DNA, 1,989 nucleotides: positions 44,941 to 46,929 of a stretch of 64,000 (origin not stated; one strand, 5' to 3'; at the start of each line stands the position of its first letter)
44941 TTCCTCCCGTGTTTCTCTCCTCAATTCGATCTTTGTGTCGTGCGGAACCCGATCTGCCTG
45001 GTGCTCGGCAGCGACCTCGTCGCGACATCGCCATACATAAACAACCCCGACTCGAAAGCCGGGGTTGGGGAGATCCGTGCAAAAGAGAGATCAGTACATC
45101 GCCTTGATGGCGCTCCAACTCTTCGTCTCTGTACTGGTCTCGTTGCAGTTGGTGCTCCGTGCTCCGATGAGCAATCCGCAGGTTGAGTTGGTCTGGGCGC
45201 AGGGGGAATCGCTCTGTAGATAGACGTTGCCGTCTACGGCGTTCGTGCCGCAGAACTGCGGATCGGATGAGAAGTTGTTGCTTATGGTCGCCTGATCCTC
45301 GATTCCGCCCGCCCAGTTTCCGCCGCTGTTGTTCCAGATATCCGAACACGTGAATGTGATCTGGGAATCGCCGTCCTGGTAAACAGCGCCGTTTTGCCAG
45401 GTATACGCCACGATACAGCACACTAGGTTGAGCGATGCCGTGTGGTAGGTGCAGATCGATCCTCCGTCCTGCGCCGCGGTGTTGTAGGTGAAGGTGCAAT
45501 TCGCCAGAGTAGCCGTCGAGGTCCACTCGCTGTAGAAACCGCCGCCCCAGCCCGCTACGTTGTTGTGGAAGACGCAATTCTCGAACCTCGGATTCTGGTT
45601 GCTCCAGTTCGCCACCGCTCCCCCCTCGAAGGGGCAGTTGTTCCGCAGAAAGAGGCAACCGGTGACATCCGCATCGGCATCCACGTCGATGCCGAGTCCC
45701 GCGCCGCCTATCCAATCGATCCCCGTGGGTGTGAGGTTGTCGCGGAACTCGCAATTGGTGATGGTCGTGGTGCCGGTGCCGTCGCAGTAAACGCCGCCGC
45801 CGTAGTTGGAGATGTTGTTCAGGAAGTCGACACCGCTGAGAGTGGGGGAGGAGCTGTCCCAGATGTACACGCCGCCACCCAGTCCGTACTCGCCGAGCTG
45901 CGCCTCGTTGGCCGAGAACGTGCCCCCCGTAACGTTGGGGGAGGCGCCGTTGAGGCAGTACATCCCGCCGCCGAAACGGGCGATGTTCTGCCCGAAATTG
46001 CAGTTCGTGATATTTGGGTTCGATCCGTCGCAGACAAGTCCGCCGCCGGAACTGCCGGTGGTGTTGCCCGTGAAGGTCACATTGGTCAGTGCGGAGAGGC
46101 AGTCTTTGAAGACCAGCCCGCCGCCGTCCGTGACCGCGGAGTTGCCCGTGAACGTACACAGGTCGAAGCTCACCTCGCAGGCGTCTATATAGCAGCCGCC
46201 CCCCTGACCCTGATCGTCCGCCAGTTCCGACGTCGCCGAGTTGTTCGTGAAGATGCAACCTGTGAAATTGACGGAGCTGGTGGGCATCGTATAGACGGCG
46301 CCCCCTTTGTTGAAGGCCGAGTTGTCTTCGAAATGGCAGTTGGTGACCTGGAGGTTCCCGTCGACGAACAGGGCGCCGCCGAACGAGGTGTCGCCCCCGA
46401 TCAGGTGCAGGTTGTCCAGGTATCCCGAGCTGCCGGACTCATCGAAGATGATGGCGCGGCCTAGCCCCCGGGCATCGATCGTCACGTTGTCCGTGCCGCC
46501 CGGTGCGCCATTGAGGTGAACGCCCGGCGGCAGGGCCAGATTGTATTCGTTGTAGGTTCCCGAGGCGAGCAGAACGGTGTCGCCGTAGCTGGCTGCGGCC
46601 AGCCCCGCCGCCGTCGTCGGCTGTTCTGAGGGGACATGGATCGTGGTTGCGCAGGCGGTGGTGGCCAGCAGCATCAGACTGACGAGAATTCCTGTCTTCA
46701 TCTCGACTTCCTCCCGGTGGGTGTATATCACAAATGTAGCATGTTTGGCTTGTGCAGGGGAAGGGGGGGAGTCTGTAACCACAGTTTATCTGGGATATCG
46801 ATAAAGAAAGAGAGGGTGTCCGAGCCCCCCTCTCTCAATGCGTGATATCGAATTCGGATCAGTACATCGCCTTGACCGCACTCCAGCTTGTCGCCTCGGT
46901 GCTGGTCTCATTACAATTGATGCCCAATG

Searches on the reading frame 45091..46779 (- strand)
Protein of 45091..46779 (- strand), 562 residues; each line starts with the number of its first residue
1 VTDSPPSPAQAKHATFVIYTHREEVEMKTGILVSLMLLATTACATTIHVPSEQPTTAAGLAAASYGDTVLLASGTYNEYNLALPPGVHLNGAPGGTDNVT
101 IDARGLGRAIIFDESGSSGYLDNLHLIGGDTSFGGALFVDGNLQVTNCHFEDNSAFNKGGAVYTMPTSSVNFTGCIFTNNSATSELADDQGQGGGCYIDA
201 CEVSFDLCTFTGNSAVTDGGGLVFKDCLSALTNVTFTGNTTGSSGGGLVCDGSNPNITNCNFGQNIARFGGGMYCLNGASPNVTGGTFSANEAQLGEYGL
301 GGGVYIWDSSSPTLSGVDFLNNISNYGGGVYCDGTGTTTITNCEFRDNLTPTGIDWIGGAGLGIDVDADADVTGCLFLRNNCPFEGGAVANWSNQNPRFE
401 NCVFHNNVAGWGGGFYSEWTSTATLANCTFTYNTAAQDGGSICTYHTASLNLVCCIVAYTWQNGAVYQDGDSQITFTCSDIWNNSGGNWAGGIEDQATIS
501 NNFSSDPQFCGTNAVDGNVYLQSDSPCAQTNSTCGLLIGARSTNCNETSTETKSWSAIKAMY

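Call 13: search_protein_families(library=pfam, proteins=[window:45091-46779:-], max_evalue=0.001)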
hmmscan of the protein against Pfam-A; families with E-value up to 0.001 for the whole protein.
window:45091-46779:- (562 aa): 1 family
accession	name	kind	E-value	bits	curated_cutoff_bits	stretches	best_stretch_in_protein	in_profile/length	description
PF02415.23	Chlam_PMP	-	5.8e-10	38.8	20.6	0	427-444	1-18/19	Chlamydia polymorphic membrane protein (Chlamydia_PMP) repeat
